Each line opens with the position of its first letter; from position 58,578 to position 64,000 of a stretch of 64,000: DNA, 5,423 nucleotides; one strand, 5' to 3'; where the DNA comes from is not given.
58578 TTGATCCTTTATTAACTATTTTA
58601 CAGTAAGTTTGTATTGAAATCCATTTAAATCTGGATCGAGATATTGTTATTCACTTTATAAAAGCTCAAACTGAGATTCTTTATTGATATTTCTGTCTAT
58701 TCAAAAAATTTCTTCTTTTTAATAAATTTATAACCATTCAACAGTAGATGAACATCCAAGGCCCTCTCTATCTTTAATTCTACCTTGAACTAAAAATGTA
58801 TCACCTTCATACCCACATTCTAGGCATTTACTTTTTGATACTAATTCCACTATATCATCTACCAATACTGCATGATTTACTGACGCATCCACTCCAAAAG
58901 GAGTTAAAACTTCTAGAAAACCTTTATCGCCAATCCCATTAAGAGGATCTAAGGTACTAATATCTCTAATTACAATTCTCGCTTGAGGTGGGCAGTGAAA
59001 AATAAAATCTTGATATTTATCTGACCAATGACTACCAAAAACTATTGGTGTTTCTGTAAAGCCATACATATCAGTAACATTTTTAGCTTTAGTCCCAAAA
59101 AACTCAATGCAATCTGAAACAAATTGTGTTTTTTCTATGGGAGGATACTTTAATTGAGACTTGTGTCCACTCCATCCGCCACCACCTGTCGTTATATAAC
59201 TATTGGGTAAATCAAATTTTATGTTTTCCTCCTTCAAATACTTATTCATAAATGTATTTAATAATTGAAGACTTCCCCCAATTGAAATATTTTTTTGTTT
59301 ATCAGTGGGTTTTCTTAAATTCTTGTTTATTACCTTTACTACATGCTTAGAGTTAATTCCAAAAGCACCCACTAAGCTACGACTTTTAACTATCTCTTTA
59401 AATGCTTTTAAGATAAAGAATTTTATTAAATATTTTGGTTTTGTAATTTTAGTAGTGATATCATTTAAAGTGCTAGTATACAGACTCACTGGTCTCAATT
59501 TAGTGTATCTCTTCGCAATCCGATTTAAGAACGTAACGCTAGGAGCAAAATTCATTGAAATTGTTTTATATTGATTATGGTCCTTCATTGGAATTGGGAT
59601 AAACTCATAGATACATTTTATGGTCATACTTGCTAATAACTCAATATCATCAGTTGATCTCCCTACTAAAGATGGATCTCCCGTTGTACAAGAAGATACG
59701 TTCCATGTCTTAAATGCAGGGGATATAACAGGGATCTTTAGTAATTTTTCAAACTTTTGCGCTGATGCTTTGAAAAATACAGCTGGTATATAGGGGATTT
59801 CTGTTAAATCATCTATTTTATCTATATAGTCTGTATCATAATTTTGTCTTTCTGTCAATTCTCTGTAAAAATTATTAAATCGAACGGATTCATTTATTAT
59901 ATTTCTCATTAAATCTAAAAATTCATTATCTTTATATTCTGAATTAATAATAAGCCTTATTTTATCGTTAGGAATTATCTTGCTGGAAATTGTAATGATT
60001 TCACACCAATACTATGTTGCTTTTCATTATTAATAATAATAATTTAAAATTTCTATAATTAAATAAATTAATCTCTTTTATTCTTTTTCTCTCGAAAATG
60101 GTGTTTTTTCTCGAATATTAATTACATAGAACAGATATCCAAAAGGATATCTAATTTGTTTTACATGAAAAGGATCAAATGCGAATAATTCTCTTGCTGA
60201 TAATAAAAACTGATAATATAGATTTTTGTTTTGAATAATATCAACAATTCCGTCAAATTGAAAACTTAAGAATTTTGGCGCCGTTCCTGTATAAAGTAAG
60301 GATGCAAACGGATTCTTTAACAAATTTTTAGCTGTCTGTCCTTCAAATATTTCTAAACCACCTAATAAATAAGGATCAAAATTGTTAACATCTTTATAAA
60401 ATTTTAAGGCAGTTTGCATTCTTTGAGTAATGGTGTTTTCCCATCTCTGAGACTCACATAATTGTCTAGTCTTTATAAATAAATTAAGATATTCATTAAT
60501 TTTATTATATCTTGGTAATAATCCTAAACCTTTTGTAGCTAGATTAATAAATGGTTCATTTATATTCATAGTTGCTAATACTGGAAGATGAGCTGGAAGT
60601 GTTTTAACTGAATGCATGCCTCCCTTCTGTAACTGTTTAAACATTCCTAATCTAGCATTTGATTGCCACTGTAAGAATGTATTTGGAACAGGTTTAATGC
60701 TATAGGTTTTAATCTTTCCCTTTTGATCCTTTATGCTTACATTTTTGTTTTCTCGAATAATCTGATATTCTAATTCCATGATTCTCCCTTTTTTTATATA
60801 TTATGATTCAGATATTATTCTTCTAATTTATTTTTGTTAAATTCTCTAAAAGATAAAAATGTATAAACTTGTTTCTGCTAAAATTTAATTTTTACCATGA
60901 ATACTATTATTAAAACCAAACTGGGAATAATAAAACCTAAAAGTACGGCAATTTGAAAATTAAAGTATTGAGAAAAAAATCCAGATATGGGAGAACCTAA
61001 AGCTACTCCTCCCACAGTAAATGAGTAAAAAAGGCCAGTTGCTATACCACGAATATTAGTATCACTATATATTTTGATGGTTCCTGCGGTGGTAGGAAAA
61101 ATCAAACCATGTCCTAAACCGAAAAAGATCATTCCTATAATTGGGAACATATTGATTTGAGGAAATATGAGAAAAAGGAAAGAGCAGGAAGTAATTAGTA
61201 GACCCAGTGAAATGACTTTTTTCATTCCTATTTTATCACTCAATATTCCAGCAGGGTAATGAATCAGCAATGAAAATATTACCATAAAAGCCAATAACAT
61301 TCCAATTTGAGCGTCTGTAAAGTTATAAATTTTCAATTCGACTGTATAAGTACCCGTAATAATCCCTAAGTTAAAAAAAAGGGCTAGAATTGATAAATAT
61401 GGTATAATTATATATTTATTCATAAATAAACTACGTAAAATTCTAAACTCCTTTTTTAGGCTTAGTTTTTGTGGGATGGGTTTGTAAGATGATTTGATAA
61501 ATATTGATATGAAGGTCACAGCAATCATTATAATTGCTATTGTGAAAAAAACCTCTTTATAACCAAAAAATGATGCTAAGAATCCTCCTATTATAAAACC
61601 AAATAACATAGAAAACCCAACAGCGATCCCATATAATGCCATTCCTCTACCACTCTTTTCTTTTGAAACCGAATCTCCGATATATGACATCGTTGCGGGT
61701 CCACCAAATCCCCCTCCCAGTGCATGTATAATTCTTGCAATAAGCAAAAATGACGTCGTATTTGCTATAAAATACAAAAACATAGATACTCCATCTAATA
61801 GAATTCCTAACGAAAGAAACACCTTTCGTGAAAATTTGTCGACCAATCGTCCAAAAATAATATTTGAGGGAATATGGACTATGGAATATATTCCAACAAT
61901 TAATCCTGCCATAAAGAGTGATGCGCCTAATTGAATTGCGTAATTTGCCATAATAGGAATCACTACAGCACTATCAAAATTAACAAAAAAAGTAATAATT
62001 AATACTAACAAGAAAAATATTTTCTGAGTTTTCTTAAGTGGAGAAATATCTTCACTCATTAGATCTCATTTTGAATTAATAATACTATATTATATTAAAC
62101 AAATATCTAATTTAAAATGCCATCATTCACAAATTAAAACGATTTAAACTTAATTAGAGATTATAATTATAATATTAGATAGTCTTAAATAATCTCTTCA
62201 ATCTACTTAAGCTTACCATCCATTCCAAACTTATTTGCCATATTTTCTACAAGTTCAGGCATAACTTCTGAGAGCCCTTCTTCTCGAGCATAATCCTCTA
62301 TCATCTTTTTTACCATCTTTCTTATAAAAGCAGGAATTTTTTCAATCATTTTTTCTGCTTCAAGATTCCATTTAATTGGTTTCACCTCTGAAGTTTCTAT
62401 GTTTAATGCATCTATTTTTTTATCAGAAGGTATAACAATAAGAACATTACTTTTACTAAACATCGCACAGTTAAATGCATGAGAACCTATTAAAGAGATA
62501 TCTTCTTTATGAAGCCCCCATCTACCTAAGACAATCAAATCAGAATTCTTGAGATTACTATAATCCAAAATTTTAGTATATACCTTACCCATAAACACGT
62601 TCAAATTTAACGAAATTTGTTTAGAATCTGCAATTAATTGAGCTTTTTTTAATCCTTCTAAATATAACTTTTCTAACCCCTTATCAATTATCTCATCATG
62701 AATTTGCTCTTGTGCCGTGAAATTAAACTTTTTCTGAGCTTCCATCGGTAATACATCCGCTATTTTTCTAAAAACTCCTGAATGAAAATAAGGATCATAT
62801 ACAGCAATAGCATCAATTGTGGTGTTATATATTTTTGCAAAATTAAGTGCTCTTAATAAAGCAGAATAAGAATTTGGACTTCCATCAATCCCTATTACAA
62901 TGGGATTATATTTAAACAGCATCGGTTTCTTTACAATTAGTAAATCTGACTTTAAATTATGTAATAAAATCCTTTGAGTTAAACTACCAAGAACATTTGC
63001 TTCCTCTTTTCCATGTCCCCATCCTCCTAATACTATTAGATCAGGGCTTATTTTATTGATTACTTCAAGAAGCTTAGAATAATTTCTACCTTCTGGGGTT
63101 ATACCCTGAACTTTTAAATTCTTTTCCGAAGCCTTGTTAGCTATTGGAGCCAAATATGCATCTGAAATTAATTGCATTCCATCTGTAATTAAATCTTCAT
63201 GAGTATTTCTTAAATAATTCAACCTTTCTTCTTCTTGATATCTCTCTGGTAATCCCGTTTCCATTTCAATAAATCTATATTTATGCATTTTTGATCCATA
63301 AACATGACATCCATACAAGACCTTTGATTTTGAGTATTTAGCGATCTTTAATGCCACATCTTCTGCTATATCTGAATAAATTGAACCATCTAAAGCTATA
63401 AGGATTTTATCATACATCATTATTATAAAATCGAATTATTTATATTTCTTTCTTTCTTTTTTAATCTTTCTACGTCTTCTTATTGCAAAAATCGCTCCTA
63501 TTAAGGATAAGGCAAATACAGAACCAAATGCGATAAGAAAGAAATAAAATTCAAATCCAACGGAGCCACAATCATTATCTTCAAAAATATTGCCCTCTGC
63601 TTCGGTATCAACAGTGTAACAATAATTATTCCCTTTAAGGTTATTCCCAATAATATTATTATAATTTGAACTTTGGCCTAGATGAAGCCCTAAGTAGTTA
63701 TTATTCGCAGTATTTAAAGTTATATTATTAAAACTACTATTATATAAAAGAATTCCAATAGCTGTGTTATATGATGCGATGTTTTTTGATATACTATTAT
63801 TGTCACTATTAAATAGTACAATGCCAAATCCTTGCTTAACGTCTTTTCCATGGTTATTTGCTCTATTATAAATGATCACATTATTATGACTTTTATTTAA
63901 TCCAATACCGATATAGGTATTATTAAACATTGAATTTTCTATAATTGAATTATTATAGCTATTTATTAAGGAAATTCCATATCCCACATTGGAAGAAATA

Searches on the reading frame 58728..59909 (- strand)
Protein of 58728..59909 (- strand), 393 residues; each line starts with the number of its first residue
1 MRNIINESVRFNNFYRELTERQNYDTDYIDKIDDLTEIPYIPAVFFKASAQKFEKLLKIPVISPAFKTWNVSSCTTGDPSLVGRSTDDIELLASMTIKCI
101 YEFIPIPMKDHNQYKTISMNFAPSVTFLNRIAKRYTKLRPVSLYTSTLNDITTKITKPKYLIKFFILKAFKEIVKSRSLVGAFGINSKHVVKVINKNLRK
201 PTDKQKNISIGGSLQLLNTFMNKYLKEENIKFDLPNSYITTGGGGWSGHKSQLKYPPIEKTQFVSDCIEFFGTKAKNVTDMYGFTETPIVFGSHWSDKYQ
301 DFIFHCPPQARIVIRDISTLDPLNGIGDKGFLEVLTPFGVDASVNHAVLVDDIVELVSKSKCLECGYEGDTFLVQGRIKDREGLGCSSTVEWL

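Call 41: search_protein_families(library=pfam, proteins=[window:58728-59909:-], max_evalue=0.0001)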
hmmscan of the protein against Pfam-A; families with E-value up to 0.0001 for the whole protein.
window:58728-59909:- (393 aa): 1 family
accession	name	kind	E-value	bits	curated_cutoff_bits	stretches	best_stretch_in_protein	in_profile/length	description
PF04443.18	LuxE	-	7.5e-21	74.9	24.9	1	191-389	194-385/391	Acyl-protein synthetase, LuxE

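Call 53: search_protein_families(library=ncbifam, proteins=[window:58728-59909:-], max_evalue=0.00001)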
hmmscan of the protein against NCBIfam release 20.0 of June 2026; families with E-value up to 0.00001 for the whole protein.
window:58728-59909:- (393 aa): 1 family
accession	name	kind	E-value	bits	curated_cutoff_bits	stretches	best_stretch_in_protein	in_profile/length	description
NF052244.1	LCFA_lig_LuxE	equivalog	9.6e-11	41.2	550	1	196-388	182-360/367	long-chain-fatty-acid--protein ligase LuxE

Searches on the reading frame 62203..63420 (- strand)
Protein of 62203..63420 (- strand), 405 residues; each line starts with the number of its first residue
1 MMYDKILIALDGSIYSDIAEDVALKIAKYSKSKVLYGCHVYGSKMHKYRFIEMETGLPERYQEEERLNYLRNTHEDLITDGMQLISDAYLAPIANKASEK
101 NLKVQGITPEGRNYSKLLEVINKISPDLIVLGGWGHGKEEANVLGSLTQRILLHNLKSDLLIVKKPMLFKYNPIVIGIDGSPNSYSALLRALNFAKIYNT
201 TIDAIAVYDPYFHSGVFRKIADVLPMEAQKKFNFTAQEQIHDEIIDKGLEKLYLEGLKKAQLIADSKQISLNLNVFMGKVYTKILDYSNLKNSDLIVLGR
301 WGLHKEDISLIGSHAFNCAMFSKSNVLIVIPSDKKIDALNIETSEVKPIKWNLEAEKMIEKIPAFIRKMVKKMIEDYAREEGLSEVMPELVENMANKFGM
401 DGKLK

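Call 42: search_protein_families(library=pfam, proteins=[window:62203-63420:-], max_evalue=0.0001)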
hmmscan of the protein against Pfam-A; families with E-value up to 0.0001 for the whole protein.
window:62203-63420:- (405 aa): 2 families
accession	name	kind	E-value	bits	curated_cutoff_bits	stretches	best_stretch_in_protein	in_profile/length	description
PF00582.32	Usp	-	2.6e-25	90.1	24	2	171-329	2-140/141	Universal stress protein family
PF08369.16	PCP_red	-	3.5e-14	53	32.5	1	351-393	1-43/45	Proto-chlorophyllide reductase 57 kD subunit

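Call 53: search_protein_families(library=ncbifam, proteins=[window:62203-63420:-], max_evalue=0.00001)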
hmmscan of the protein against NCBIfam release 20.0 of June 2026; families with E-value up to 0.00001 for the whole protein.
window:62203-63420:- (405 aa): 2 families
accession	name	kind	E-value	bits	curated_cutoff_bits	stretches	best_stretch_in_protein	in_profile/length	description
TIGR01278.1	DPOR_BchB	equivalog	3.4e-10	39.4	490.35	1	302-393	420-506/512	ferredoxin:protochlorophyllide reductase (ATP-dependent) subunit B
NF002789.0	PRK02910.1-3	equivalog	3.4e-10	39.4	509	1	340-398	475-533/535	ferredoxin:protochlorophyllide reductase (ATP-dependent) subunit B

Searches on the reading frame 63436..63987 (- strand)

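Call 42: search_protein_families(library=pfam, proteins=[window:63436-63987:-], max_evalue=0.0001)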
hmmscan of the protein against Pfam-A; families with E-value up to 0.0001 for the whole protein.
window:63436-63987:- (183 aa): 2 families
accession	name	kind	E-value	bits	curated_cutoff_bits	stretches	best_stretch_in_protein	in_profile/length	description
PF05048.19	NosD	-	1.4e-12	47.9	23.6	1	3-135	61-186/212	Periplasmic copper-binding protein (NosD)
PF13229.12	Beta_helix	-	5.2e-12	46.1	25.9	1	2-139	23-157/158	Right handed beta helix region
